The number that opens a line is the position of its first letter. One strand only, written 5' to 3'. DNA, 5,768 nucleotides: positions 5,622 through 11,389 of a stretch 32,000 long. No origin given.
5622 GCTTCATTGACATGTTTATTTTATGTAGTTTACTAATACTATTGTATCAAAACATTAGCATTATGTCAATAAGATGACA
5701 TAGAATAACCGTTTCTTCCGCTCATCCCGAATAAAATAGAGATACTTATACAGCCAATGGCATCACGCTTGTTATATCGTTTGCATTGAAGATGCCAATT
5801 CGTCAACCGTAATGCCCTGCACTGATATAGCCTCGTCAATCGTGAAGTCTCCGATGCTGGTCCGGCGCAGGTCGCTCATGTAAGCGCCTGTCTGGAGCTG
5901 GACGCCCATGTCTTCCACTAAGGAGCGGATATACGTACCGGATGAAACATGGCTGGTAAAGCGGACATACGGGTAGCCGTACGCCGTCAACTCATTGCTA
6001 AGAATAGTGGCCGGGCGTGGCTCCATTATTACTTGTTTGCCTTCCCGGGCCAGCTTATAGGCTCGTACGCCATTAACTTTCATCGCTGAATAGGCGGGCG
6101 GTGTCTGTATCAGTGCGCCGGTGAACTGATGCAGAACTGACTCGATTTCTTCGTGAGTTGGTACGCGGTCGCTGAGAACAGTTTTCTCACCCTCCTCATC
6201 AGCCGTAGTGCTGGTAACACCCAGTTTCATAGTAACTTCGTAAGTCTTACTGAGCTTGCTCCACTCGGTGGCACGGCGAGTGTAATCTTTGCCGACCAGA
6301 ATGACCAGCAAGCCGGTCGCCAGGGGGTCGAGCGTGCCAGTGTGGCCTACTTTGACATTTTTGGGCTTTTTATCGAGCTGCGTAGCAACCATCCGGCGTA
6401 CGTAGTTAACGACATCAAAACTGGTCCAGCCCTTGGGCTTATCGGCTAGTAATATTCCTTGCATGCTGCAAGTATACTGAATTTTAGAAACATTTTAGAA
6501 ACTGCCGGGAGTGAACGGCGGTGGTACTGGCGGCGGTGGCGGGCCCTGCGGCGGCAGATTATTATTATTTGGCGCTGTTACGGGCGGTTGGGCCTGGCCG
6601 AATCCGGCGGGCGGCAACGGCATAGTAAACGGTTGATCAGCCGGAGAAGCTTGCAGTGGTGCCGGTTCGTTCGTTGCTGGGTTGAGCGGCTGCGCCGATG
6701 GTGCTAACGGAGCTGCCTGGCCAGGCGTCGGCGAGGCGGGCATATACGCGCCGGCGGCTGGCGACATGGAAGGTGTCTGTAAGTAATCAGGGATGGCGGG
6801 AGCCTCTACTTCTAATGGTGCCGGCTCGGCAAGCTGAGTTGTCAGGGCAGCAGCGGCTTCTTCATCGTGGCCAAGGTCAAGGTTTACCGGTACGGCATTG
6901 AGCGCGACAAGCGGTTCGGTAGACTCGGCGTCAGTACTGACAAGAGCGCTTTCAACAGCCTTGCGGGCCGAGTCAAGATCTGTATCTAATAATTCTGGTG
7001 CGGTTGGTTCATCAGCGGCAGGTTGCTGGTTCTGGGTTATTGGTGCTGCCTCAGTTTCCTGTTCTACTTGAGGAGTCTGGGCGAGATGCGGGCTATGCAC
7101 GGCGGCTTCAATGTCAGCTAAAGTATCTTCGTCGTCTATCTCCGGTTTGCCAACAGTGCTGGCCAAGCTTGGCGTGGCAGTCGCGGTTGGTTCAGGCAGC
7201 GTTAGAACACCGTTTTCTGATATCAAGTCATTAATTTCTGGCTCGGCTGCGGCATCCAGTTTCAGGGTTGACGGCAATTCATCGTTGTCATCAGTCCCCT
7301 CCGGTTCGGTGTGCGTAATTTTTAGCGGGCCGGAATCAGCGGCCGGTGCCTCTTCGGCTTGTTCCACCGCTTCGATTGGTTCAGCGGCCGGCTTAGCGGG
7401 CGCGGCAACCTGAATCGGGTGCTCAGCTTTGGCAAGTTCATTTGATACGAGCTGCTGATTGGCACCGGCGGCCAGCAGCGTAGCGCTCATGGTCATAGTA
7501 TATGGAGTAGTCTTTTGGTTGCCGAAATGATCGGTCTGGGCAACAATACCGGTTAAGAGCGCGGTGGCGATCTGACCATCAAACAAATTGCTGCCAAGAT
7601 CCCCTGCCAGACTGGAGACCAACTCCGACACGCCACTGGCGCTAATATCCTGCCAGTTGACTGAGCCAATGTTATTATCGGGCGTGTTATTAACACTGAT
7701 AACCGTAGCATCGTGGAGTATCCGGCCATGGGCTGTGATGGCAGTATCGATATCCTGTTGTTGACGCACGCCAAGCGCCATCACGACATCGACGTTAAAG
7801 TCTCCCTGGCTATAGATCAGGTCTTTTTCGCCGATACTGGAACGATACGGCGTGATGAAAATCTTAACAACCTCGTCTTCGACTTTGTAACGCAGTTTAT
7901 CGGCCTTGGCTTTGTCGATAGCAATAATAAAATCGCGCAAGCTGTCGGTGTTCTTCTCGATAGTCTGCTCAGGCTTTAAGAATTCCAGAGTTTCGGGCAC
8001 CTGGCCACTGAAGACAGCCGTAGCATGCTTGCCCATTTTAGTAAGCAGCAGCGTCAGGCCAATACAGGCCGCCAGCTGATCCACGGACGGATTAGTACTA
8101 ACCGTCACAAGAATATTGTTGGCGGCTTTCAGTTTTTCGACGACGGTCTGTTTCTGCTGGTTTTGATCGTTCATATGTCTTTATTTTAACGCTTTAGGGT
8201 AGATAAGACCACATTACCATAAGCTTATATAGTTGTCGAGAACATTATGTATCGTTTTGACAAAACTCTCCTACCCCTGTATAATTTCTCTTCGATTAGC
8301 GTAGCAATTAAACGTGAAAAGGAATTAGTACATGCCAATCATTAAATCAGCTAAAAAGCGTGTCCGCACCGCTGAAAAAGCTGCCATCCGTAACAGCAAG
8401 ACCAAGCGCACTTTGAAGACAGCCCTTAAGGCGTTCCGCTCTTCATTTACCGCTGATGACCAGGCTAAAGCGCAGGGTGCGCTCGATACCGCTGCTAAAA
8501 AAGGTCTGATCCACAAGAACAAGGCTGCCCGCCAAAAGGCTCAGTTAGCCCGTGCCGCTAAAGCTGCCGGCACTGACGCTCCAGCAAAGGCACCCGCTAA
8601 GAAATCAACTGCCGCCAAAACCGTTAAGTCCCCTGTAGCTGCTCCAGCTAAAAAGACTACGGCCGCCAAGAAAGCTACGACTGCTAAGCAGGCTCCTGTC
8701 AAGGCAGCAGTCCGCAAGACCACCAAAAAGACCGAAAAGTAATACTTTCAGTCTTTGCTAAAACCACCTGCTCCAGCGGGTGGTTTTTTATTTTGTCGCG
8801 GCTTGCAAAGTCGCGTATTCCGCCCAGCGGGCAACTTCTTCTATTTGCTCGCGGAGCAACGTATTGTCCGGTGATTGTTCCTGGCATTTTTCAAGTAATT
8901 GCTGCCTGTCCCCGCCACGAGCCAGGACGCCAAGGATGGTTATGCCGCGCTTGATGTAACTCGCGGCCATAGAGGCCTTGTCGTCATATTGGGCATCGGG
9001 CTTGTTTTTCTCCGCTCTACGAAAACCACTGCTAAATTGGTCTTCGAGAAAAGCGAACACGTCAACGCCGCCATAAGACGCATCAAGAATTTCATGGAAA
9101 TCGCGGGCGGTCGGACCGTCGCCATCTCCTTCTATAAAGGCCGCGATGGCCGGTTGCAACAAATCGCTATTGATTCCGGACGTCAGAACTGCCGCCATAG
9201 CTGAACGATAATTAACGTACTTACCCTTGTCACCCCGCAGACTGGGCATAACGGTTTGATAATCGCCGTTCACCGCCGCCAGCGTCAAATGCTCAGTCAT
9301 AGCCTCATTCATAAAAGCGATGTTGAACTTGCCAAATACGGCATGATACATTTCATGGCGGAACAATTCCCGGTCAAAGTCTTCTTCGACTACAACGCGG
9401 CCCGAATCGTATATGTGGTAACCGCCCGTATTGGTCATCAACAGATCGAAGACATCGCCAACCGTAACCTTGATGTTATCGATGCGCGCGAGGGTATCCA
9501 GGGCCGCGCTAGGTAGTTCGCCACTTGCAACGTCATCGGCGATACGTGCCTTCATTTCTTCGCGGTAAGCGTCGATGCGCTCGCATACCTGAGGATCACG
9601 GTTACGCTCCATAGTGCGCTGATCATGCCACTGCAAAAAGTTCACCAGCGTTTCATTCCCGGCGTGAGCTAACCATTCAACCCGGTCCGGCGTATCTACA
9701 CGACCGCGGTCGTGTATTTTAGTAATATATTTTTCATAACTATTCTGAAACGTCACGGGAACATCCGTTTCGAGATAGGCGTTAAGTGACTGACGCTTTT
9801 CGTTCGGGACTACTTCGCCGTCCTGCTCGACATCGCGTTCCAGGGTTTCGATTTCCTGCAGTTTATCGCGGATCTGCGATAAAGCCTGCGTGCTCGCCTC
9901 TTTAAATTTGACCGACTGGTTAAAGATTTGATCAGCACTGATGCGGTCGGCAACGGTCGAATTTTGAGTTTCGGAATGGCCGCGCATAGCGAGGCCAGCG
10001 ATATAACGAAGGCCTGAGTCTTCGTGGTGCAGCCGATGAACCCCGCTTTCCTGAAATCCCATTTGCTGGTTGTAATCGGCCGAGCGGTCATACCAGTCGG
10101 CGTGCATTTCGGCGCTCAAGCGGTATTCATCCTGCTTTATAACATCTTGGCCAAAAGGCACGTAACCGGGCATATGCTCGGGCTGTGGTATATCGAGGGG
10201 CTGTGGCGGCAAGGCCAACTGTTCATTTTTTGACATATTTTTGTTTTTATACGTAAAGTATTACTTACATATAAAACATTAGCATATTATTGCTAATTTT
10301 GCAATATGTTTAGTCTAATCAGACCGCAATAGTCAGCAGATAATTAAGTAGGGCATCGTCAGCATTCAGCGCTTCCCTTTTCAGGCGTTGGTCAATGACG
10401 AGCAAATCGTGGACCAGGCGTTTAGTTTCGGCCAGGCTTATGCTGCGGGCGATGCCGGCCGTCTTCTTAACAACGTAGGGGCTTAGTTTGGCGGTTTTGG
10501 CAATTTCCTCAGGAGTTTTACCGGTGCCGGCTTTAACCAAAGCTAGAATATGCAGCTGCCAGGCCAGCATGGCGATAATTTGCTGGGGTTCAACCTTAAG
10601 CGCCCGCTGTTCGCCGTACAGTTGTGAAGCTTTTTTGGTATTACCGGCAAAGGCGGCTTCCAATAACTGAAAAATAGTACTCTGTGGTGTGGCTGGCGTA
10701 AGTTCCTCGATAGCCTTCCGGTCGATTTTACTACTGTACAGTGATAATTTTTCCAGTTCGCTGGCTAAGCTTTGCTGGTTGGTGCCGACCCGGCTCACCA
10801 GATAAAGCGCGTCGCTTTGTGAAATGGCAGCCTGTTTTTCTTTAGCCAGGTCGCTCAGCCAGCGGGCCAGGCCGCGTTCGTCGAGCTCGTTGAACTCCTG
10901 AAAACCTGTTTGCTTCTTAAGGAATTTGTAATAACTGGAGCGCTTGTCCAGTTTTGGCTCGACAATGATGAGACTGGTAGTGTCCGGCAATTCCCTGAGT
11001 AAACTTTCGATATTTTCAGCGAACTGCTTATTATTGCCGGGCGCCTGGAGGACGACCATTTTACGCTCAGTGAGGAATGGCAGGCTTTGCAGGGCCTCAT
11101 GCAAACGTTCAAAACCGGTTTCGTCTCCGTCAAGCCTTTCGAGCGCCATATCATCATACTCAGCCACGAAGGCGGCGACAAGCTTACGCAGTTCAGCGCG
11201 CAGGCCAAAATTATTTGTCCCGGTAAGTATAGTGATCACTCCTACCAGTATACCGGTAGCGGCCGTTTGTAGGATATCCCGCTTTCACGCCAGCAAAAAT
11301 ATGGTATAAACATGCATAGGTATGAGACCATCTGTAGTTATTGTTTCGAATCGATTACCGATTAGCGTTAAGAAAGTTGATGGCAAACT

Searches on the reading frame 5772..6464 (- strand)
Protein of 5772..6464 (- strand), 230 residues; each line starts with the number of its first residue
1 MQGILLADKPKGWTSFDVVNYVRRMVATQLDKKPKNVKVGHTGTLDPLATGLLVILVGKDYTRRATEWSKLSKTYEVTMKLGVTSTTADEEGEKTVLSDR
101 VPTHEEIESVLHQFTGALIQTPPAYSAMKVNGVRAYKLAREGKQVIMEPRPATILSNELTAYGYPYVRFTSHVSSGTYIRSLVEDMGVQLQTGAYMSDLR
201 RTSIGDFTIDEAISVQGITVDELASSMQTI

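Call 55: search_protein_families(library=pfam, proteins=[window:5772-6464:-], max_evalue=0.00001)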
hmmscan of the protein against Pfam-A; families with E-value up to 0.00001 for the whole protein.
window:5772-6464:- (230 aa): 2 families
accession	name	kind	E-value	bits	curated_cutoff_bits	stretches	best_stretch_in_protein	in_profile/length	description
PF01509.24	TruB_N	-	5.8e-45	153.8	27.3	1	35-179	5-149/149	TruB family pseudouridylate synthase (N terminal domain)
PF16198.10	TruB_C_2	-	4.9e-09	36.6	29.3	1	180-216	1-37/66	tRNA pseudouridylate synthase B C-terminal domain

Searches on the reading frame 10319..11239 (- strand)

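Call 55: search_protein_families(library=pfam, proteins=[window:10319-11239:-], max_evalue=0.00001)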
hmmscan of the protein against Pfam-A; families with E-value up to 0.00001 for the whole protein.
window:10319-11239:- (306 aa): 2 families
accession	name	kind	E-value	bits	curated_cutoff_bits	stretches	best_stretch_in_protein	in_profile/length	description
PF21694.2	DNA_pol3_delta_C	-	6.7e-20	71.7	27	1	187-294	2-111/121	DNA polymerase III delta subunit, C-terminal domain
PF06144.19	DNA_pol3_delta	-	1.5e-13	51.2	21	1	5-111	3-118/124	DNA polymerase III, delta subunit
